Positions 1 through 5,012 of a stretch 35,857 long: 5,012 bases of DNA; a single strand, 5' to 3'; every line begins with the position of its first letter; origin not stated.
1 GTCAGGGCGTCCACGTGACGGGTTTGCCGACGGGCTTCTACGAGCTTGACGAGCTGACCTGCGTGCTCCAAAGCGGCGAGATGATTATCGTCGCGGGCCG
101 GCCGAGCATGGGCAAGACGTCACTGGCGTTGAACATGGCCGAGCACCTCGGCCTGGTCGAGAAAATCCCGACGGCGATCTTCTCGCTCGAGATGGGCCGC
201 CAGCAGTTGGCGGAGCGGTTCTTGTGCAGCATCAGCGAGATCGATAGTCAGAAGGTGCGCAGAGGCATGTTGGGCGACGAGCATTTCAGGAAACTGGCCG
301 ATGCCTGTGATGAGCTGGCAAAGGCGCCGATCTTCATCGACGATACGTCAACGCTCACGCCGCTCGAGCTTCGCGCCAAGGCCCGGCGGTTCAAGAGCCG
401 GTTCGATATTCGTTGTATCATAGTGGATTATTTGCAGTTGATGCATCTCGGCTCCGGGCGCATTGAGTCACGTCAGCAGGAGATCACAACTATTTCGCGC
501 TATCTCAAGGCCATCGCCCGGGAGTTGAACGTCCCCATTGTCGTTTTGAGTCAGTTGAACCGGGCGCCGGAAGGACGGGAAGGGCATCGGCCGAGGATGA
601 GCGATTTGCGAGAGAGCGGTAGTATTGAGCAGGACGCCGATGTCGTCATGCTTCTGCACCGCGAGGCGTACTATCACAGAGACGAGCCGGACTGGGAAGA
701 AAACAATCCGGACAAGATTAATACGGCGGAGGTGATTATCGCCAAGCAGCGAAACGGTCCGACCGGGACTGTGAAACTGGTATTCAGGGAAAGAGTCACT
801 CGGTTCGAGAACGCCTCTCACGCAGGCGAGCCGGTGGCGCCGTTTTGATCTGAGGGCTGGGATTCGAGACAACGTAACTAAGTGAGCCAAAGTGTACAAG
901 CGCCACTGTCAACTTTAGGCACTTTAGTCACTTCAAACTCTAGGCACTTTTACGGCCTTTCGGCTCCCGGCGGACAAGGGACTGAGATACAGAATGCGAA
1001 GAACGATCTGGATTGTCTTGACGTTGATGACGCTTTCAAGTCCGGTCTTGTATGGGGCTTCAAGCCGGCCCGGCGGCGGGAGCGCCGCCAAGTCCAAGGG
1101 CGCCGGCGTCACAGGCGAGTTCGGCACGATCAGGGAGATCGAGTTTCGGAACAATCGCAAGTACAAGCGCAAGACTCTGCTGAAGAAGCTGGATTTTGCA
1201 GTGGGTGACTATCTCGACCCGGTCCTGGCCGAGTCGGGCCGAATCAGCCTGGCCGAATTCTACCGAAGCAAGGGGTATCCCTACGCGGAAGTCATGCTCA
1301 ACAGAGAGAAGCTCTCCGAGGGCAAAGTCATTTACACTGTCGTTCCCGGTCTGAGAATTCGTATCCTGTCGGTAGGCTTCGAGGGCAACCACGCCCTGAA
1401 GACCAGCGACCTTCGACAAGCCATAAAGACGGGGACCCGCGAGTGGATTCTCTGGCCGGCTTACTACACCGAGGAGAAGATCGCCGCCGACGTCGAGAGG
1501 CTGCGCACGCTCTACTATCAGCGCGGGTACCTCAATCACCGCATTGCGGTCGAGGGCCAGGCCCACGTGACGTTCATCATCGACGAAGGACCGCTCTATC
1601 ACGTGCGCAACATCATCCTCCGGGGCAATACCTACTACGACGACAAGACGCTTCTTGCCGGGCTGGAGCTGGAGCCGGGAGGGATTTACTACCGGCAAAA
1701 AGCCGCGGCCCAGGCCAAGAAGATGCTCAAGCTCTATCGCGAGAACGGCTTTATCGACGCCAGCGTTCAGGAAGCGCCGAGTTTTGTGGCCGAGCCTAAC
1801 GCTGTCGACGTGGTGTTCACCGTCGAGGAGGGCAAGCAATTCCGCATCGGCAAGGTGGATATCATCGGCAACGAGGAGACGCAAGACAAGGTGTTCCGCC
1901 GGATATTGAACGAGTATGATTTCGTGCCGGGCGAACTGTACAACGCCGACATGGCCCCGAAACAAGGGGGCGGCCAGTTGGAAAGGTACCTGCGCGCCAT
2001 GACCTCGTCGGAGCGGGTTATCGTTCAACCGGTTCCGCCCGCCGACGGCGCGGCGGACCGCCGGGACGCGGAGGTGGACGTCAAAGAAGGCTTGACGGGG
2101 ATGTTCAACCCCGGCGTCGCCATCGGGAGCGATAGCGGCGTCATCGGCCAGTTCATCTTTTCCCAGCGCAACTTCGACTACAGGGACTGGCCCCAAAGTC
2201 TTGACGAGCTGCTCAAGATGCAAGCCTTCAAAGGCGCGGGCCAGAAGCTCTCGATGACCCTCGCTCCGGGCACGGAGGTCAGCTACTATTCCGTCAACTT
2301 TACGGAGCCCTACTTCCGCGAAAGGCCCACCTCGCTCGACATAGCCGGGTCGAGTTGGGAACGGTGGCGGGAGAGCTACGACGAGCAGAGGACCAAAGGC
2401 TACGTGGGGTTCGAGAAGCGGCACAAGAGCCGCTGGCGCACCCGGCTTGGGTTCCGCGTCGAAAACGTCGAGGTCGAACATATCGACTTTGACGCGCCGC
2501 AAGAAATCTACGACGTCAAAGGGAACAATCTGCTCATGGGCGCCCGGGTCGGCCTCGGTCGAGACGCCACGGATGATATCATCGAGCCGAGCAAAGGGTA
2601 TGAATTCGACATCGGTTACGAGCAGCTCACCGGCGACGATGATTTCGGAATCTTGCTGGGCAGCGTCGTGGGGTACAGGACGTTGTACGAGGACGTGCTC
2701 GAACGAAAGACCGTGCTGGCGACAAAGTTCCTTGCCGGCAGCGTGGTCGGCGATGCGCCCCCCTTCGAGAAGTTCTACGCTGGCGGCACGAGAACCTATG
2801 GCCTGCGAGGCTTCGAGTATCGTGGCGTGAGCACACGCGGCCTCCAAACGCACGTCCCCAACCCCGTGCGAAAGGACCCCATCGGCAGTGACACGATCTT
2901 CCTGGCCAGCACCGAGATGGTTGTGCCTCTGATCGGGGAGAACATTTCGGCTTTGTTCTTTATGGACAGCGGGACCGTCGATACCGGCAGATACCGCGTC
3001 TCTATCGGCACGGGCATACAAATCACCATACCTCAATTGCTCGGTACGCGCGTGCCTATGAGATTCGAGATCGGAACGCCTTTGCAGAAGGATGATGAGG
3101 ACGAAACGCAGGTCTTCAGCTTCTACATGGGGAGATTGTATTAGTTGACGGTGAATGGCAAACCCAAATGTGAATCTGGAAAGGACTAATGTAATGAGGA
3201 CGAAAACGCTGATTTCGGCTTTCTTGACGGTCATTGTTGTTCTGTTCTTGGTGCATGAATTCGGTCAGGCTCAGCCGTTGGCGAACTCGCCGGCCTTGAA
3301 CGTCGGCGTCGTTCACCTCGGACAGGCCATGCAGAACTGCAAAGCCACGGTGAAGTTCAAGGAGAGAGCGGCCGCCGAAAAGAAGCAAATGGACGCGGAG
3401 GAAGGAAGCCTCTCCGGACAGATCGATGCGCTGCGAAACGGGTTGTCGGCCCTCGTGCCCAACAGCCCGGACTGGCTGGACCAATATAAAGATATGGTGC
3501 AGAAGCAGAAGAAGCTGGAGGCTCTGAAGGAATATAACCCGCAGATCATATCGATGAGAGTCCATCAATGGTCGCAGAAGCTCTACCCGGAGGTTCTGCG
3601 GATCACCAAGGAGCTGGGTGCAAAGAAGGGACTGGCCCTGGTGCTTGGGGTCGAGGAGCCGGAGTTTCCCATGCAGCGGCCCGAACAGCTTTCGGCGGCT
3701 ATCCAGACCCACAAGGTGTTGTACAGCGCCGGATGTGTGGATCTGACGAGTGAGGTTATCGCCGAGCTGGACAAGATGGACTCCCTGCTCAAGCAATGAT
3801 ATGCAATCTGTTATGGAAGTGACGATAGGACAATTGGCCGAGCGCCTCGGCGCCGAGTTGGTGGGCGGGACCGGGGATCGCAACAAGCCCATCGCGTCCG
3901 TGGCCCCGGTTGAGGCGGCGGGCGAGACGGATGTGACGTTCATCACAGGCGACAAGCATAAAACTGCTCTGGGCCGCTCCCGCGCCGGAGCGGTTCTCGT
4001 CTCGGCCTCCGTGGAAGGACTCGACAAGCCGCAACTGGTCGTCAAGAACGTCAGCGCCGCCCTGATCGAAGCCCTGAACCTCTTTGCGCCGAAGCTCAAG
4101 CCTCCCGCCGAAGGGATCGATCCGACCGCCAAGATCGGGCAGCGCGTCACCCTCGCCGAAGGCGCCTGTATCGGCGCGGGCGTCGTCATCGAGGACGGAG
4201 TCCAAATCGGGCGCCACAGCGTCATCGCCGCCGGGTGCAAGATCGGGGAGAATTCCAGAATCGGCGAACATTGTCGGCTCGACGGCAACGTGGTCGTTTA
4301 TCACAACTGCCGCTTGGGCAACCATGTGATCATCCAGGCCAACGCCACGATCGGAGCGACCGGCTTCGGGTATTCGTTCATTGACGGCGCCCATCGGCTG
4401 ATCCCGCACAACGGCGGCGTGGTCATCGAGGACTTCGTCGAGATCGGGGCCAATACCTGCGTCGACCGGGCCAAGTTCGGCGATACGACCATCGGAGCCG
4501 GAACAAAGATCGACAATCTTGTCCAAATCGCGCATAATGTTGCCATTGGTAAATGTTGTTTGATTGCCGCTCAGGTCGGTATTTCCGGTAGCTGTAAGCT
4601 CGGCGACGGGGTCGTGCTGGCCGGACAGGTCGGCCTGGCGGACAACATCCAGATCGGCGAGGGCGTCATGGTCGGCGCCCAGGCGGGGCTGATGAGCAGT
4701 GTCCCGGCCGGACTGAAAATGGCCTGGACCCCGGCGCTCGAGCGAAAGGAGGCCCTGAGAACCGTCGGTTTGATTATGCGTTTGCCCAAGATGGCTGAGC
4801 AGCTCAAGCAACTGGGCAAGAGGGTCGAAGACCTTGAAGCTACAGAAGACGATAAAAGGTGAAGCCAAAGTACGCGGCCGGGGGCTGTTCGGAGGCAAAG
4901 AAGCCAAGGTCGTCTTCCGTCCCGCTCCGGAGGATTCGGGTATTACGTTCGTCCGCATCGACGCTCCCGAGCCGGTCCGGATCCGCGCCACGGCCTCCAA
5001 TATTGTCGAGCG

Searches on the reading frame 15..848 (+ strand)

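Call 19: search_protein_families(library=pfam, proteins=[window:15-848:+], max_evalue=0.00001)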
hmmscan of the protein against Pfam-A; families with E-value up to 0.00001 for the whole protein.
window:15-848:+ (277 aa): 2 families
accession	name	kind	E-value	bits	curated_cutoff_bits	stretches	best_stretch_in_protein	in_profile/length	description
PF03796.21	DnaB_C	-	1.3e-103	346.3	27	1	3-266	1-255/255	DnaB-like helicase C terminal domain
PF13481.12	AAA_25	-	1.1e-09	38.7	27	1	18-182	30-191/195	AAA domain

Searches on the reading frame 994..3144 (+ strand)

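Call 19: search_protein_families(library=pfam, proteins=[window:994-3144:+], max_evalue=0.00001)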
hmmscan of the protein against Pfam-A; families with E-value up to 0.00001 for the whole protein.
window:994-3144:+ (716 aa): 3 families
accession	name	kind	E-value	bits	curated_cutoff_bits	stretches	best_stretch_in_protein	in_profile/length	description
PF07244.20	POTRA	-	1e-43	148.3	21.3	3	202-280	1-79/79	Surface antigen variable number repeat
PF01103.29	Omp85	-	4.2e-38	132.1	24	1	412-713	2-322/325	Omp85 superfamily domain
PF08479.16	POTRA_2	-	2.8e-09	37.1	24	0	45-119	2-76/76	POTRA domain, ShlB-type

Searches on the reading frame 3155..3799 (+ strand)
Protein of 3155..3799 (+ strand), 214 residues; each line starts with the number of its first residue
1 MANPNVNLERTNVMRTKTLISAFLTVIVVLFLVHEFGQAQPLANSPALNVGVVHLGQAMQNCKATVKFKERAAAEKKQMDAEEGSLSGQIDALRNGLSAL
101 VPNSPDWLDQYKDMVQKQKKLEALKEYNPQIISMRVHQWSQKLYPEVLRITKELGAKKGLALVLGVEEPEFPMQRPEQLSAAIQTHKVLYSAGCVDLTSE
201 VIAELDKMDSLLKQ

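Call 19: search_protein_families(library=pfam, proteins=[window:3155-3799:+], max_evalue=0.00001)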
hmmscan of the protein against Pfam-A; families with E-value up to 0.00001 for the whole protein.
window:3155-3799:+ (214 aa): 1 family
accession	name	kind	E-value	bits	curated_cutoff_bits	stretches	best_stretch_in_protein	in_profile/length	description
PF03938.19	OmpH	-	2.9e-10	40.9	32.4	1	50-205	2-141/141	Outer membrane protein (OmpH-like)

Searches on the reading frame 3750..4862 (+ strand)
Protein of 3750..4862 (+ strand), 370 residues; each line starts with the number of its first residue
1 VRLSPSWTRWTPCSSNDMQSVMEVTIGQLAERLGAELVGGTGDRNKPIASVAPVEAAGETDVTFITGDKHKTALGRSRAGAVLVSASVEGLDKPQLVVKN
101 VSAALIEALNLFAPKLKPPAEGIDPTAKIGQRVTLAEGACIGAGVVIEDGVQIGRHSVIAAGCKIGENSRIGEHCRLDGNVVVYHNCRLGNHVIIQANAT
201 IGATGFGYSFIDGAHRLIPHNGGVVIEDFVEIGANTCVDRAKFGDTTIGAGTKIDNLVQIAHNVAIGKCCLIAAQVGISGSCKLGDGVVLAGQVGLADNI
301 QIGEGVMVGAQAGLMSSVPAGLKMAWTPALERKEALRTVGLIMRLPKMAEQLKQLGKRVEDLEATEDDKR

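Call 19: search_protein_families(library=pfam, proteins=[window:3750-4862:+], max_evalue=0.00001)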
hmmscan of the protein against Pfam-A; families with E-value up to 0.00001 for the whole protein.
window:3750-4862:+ (370 aa): 4 families
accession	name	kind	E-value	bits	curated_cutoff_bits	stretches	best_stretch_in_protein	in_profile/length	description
PF00132.30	Hexapep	-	3e-34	115.7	27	3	168-202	1-35/36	Bacterial transferase hexapeptide (six repeats)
PF25084.1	LbH_EIF2B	-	2.8e-12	47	54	1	127-202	10-82/105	EIF2B subunit epsilon LbH domain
PF04613.19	LpxD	-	4.1e-12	46.2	30.8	1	47-111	3-70/70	UDP-3-O-[3-hydroxymyristoyl] glucosamine N-acyltransferase, LpxD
PF25087.1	GMPPB_C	-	5.8e-08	32.8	39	1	123-202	7-78/110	GMPPB C-terminal domain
